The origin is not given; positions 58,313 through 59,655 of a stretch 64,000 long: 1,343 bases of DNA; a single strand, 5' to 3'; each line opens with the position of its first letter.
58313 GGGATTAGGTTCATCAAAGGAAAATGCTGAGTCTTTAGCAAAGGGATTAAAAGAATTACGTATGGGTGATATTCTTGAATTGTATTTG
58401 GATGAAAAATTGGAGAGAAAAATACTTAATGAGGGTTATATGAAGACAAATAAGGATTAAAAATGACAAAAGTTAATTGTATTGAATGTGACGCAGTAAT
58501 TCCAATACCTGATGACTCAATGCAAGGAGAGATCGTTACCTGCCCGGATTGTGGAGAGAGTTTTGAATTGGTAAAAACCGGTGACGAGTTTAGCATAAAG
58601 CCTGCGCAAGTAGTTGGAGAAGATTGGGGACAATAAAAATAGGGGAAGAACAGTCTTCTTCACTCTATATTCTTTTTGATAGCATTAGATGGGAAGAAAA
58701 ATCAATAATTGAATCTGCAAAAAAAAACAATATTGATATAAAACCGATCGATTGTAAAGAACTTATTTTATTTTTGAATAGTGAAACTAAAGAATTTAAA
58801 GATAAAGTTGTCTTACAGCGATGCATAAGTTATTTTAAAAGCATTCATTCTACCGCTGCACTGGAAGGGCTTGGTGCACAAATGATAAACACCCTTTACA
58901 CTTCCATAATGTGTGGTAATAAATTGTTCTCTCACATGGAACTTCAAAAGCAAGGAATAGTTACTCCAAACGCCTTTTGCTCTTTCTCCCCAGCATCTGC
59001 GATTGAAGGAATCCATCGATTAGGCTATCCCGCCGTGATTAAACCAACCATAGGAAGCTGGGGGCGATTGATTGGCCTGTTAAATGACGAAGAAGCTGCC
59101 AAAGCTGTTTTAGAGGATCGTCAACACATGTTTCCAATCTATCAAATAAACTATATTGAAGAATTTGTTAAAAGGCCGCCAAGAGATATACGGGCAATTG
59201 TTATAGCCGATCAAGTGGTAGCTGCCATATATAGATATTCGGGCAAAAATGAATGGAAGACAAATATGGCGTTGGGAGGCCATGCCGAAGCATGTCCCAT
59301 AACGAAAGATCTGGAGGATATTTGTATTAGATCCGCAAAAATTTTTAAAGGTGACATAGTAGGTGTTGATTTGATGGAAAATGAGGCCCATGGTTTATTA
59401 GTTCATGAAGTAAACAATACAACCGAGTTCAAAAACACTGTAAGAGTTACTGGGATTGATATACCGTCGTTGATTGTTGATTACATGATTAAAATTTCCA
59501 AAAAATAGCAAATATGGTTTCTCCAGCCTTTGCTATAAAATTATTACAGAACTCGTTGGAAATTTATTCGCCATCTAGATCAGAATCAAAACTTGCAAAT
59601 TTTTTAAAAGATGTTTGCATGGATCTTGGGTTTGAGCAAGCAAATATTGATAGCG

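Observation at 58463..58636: LysW ends in Gln (EDWGQ), not the Glu that carries the substrate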

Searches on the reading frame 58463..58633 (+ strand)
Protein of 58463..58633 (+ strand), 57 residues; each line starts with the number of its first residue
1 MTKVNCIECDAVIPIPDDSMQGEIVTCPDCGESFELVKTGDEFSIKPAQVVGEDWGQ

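Call 3: search_protein_families(library=ncbifam, proteins=[window:58463-58633:+])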
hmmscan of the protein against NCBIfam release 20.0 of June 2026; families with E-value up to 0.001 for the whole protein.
window:58463-58633:+ (57 aa): 2 families
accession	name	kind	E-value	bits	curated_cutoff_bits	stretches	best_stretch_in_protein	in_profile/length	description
NF041070.1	carrier_LysW_Arch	domain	5.5e-24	84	75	1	3-57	2-57/57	alpha-aminoadipate/glutamate carrier protein LysW/ArgW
TIGR01206.1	lysW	equivalog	1.1e-05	25.2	53.2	1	3-56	2-53/54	lysine biosynthesis protein LysW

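Call 4: search_protein_families(library=pfam, proteins=[window:58463-58633:+])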
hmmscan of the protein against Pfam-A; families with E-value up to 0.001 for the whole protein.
window:58463-58633:+ (57 aa): 3 families
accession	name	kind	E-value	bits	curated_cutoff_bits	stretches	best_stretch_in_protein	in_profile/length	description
PF21344.3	Zn_ribbon_LysW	-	1.6e-12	47.3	27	1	4-48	1-44/46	Alpha-aminoadipate carrier protein LysW-like, globular domain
PF01155.25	HypA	-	0.00067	20.1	28.9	1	3-48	70-110/112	Hydrogenase/urease nickel incorporation, metallochaperone, hypA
PF13717.11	Zn_ribbon_4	-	0.00091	19.6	30.3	0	3-34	2-35/36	zinc-ribbon domain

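Call 6: find_homologous_proteins(query=window:58463-58633:+, max_evalue=0.001)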
Query window:58463-58633:+ (57 aa): 85 proteins with E <= 0.001 among 85 candidates.
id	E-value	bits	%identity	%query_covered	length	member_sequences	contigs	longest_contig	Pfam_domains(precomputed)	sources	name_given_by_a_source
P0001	9.6e-32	125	98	100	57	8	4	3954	PF21344.4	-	-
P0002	1.6e-31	124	98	100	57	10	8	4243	PF21344.4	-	-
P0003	1.6e-29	118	93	100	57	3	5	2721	PF21344.4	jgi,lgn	jgi:alpha-aminoadipate carrier protein LysW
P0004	5.9e-29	116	91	100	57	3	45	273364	PF21344.4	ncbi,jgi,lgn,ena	jgi:alpha-aminoadipate/glutamate carrier protein LysW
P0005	6.0e-29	116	89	100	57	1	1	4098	PF21344.4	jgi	jgi:alpha-aminoadipate/glutamate carrier protein LysW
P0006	2.2e-28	114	89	100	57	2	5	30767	PF21344.4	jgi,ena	-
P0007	2.8e-28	114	89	100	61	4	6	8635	PF21344.4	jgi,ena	jgi:alpha-aminoadipate carrier protein LysW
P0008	6.5e-28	113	91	100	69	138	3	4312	PF01155.26,PF21344.4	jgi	jgi:alpha-aminoadipate/glutamate carrier protein LysW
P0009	9.7e-28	112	89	100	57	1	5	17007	PF21344.4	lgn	-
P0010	3.2e-27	111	86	100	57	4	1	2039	PF21344.4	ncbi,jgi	jgi:alpha-aminoadipate carrier protein LysW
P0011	3.3e-27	111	86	100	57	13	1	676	PF21344.4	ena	-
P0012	6.4e-27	110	88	100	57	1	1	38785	PF21344.4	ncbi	-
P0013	6.9e-27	109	89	100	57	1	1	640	PF21344.4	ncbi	-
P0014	7.9e-27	109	88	100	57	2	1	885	PF21344.4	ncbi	-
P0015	1.2e-26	109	86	100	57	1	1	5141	PF21344.4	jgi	jgi:alpha-aminoadipate carrier protein LysW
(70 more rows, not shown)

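Call 24: find_related_loci(query=A1, collection=genome_contigs, flank=10000)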
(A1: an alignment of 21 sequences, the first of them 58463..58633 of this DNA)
Query A1 (57 aa) in genome_contigs; peptide patterns used: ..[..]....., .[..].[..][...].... (x = any residue, [..] = any of these).
600 stretches matched a pattern (row limit reached: there are more); 535 encode a relative of the query (tblastn E <= 1e-3); the best 80 are kept; 80 distinct loci.
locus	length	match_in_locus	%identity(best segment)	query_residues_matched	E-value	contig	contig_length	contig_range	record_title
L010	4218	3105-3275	100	1-57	4e-34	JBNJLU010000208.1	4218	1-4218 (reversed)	MAG: Candidatus Nitrosocosmicus sp. isolate Mars-44 NODE_45865_length_4218_cov_2.676135, whole genome shotgun sequence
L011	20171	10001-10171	100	1-57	4e-34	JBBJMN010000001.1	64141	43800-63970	MAG: Candidatus Nitrosocosmicus sp. isolate RUP_SRG_31 NODE_342_length_64141_cov_6.189885, whole genome shotgun sequence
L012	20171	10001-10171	91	1-57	9e-32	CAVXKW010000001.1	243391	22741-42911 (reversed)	MAG: uncultured Nitrososphaeraceae archaeon isolate MFD09603.bin.1.314 genome assembly, contig: contig_13411, whole geno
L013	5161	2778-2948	91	1-57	6e-31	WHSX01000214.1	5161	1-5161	MAG: Candidatus Nitrosocosmicus sp. isolate Dino_bin19 NODE_214_length_5161_cov_4.258519, whole genome shotgun sequence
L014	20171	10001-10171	89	1-57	5e-31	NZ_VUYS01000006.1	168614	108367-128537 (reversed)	Candidatus Nitrosocosmicus agrestis strain SS NODE_6_length_168621_cov_18.363770, whole genome shotgun sequence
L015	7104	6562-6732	91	1-57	5e-31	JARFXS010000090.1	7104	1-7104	MAG: Candidatus Nitrosocosmicus sp. isolate WA-bin7 opera_contig_8531, whole genome shotgun sequence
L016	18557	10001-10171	91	1-57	8e-31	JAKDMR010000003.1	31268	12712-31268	MAG: Candidatus Nitrosocosmicus sp. isolate 48_S62 48_S62_NODE_33_length_31268_cov_18.650851, whole genome shotgun seque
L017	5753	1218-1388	91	1-57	6e-31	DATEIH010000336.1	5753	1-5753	MAG TPA_asm: Candidatus Nitrosocosmicus sp. isolate SMAG_U8832 k141_1198588, whole genome shotgun sequence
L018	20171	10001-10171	91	1-57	6e-31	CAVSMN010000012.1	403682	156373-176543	MAG: uncultured Nitrososphaeraceae archaeon isolate MFD05176.bin.2.146 genome assembly, contig: contig_32439, whole geno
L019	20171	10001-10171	91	1-57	8e-31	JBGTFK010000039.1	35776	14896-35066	MAG: Candidatus Nitrosocosmicus sp. isolate JTS-RE19 k141_7867727, whole genome shotgun sequence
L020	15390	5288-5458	91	1-57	6e-31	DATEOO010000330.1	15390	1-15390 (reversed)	MAG TPA_asm: Candidatus Nitrosocosmicus sp. isolate SMAG_U8997 k141_2008027, whole genome shotgun sequence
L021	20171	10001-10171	91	1-57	8e-31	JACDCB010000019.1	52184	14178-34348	MAG: Nitrosopumilus sp. isolate MGR_bin297 SD2897-2912_k127_1876922, whole genome shotgun sequence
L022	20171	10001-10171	88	1-57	2e-30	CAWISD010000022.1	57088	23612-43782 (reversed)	MAG: uncultured Nitrososphaeraceae archaeon isolate MFD07386.bin.2.15 genome assembly, contig: contig_20168, whole genom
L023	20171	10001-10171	86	1-57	3e-30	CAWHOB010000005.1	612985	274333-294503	MAG: uncultured Nitrososphaeraceae archaeon isolate MFD09603.bin.1.404 genome assembly, contig: contig_43964, whole geno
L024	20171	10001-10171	89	1-57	2e-30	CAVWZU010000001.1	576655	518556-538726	MAG: uncultured Nitrososphaeraceae archaeon isolate MFD04212.bin.2.239 genome assembly, contig: contig_2003, whole genom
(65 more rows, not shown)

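Call 39: search_solved_structures(query=window:58463-58633:+, show_alignments=5, max_evalue=0.01)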
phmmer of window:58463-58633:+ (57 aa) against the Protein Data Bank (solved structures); distinct sequences matched with E-value up to 0.01: 4.
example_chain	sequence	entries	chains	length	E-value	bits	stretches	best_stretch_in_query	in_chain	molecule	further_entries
3vpb_E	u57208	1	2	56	5.9e-08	35.8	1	3-57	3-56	Alpha-aminoadipate carrier protein lysW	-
2i13_A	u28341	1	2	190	2.9e-07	33.7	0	25-35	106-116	Aart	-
3wwl_A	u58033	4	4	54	3.3e-06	30.3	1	5-57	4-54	Alpha-aminoadipate carrier protein LysW | OrfF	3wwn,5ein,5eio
5k2m_E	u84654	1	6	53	0.0045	20.5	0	4-57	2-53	Probable lysine biosynthesis protein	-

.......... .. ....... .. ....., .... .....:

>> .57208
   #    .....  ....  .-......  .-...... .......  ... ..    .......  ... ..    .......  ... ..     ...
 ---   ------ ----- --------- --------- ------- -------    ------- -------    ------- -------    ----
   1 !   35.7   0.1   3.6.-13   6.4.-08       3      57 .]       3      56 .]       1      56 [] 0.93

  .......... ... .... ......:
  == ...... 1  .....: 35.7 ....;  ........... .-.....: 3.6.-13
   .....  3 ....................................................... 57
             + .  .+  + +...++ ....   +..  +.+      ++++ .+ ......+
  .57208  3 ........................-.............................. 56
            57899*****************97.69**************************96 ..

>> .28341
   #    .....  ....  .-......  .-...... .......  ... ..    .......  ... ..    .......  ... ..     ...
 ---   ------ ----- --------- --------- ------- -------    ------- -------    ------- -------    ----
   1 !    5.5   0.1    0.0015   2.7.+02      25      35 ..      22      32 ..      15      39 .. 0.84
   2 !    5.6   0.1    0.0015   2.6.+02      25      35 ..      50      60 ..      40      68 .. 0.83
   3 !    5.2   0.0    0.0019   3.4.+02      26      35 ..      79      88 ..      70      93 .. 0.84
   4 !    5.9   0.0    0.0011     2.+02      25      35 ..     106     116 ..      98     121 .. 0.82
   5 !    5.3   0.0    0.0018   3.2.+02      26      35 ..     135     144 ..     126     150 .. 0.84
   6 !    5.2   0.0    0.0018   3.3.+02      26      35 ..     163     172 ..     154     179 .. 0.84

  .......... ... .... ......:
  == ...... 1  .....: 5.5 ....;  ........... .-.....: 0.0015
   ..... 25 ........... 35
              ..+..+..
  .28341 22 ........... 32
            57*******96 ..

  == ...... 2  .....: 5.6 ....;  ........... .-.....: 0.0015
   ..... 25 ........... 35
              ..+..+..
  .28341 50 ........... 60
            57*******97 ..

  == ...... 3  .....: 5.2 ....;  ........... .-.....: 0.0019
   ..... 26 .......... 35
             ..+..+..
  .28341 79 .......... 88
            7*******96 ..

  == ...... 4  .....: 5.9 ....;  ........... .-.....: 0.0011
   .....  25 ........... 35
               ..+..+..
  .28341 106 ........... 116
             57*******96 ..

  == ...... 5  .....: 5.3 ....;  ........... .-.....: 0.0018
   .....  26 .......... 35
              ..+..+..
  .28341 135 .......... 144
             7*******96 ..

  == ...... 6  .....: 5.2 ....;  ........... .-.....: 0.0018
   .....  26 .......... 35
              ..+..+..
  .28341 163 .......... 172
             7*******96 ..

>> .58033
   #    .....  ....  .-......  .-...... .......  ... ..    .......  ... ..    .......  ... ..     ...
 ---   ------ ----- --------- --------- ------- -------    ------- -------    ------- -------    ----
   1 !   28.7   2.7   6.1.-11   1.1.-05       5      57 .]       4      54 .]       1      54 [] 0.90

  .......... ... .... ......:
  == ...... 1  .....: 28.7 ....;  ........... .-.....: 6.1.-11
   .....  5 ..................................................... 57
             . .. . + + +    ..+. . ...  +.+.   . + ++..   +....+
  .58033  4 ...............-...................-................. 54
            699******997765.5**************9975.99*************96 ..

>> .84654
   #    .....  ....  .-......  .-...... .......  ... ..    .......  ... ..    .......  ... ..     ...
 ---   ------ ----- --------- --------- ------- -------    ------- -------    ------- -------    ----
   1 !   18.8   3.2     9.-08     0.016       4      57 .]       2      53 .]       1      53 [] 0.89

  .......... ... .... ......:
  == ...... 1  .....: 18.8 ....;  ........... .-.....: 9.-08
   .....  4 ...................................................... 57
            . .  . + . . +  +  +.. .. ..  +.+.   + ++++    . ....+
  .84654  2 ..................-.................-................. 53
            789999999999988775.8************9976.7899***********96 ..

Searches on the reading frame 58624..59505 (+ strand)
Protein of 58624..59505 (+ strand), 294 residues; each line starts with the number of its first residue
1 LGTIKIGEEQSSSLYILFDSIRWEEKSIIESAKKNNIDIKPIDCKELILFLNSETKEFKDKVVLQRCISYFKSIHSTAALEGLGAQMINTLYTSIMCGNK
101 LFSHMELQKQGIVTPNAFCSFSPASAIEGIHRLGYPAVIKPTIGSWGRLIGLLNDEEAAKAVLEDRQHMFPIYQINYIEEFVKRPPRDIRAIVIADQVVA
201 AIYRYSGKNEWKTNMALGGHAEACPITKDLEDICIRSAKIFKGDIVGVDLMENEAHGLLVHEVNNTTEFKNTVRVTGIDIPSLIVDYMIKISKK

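Call 3: search_protein_families(library=ncbifam, proteins=[window:58624-59505:+])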
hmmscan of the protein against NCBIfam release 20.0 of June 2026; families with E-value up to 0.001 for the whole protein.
window:58624-59505:+ (294 aa): 14 families
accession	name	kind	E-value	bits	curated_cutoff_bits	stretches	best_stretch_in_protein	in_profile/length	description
TIGR02144.1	LysX_arch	equivalog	1.3e-93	313.1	275.6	1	15-293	2-280/281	lysine biosynthesis protein LysX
TIGR00768.1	rimK_fam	subfamily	2.9e-80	269.6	143.4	1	14-287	2-275/276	RimK family alpha-L-glutamate ligase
NF040720.1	MptN_Meth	equivalog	3.3e-44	151.1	350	1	22-289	11-291/291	tetrahydromethanopterin:alpha-L-glutamate ligase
NF007764.0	PRK10446.1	equivalog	5.7e-22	78.4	331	1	77-289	74-287/300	30S ribosomal protein S6--L-glutamate ligase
TIGR04356.1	grasp_GAK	hypoth_equivalog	6.4e-18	64.8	300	1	80-290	80-285/287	GAK system ATP-grasp enzyme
TIGR04443.1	F420_CofF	equivalog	2.8e-17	62.7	300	1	77-292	70-282/283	coenzyme gamma-F420-2:alpha-L-glutamate ligase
TIGR02068.2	cya_phycin_syn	equivalog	1.9e-10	39.4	850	1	97-205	211-315/862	cyanophycin synthetase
NF003573.0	PRK05246.1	equivalog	1.1e-09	37.5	272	1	85-290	110-311/316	glutathione synthase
NF010623.0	PRK14016.1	subfamily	6.5e-08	31.2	877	1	98-204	213-315/871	cyanophycin synthetase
TIGR01380.1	glut_syn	equivalog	7.4e-07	28.5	299.05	1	135-289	154-309/312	glutathione synthase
NF006406.0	PRK08654.1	equivalog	8e-05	21.3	739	1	96-204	112-224/499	acetyl-CoA carboxylase biotin carboxylase subunit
NF009110.0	PRK12458.1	subfamily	0.00014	21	408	1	88-236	124-275/349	glutathione synthetase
TIGR03103.1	trio_acet_GNAT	equivalog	0.00027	19.6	569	0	94-204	292-397/547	N-acetylglutaminylglutamine synthetase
TIGR00514.1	accC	equivalog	0.00068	18.6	626.5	1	126-203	144-223/449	acetyl-CoA carboxylase biotin carboxylase subunit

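Call 4: search_protein_families(library=pfam, proteins=[window:58624-59505:+])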
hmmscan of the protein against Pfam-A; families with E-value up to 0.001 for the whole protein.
window:58624-59505:+ (294 aa): 5 families
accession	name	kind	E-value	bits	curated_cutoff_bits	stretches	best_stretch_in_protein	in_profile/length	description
PF08443.16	RimK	-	3.8e-30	105.3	21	1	99-287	3-187/188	RimK-like ATP-grasp domain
PF22626.3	LysX_preATP_grasp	-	1.9e-11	44.4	27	1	16-91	3-79/84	LysX preATP-grasp domain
PF02955.21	GSH-S_ATP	-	2.2e-07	30.9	23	1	127-254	24-155/175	Prokaryotic glutathione synthetase, ATP-grasp domain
PF02786.22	CPSase_L_D2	-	0.00011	22.2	19.8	1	124-203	28-109/211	Carbamoyl-phosphate synthase L chain, ATP binding domain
PF02655.19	ATP-grasp_3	-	0.00029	21.4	23.2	1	97-264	1-154/160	ATP-grasp domain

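Call 38: search_solved_structures(query=window:58624-59505:+, show_alignments=4, max_evalue=1e-20)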
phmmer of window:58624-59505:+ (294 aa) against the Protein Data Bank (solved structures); distinct sequences matched with E-value up to 1e-20: 5.
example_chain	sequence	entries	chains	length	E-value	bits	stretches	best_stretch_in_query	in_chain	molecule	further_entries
3vpd_A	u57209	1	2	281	6.8e-55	189.5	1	14-291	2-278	Ribosomal protein S6 modification protein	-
1uc8_A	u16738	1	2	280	2.1e-51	178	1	14-288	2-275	lysine biosynthesis enzyme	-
1uc9_A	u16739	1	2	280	8.9e-51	176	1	14-288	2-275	lysine biosynthesis enzyme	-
5k2m_A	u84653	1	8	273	3.6e-48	167.4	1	61-293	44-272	RimK-related lysine biosynthesis protein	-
3vpb_A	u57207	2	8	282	3.7e-44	154.3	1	16-288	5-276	Putative acetylornithine deacetylase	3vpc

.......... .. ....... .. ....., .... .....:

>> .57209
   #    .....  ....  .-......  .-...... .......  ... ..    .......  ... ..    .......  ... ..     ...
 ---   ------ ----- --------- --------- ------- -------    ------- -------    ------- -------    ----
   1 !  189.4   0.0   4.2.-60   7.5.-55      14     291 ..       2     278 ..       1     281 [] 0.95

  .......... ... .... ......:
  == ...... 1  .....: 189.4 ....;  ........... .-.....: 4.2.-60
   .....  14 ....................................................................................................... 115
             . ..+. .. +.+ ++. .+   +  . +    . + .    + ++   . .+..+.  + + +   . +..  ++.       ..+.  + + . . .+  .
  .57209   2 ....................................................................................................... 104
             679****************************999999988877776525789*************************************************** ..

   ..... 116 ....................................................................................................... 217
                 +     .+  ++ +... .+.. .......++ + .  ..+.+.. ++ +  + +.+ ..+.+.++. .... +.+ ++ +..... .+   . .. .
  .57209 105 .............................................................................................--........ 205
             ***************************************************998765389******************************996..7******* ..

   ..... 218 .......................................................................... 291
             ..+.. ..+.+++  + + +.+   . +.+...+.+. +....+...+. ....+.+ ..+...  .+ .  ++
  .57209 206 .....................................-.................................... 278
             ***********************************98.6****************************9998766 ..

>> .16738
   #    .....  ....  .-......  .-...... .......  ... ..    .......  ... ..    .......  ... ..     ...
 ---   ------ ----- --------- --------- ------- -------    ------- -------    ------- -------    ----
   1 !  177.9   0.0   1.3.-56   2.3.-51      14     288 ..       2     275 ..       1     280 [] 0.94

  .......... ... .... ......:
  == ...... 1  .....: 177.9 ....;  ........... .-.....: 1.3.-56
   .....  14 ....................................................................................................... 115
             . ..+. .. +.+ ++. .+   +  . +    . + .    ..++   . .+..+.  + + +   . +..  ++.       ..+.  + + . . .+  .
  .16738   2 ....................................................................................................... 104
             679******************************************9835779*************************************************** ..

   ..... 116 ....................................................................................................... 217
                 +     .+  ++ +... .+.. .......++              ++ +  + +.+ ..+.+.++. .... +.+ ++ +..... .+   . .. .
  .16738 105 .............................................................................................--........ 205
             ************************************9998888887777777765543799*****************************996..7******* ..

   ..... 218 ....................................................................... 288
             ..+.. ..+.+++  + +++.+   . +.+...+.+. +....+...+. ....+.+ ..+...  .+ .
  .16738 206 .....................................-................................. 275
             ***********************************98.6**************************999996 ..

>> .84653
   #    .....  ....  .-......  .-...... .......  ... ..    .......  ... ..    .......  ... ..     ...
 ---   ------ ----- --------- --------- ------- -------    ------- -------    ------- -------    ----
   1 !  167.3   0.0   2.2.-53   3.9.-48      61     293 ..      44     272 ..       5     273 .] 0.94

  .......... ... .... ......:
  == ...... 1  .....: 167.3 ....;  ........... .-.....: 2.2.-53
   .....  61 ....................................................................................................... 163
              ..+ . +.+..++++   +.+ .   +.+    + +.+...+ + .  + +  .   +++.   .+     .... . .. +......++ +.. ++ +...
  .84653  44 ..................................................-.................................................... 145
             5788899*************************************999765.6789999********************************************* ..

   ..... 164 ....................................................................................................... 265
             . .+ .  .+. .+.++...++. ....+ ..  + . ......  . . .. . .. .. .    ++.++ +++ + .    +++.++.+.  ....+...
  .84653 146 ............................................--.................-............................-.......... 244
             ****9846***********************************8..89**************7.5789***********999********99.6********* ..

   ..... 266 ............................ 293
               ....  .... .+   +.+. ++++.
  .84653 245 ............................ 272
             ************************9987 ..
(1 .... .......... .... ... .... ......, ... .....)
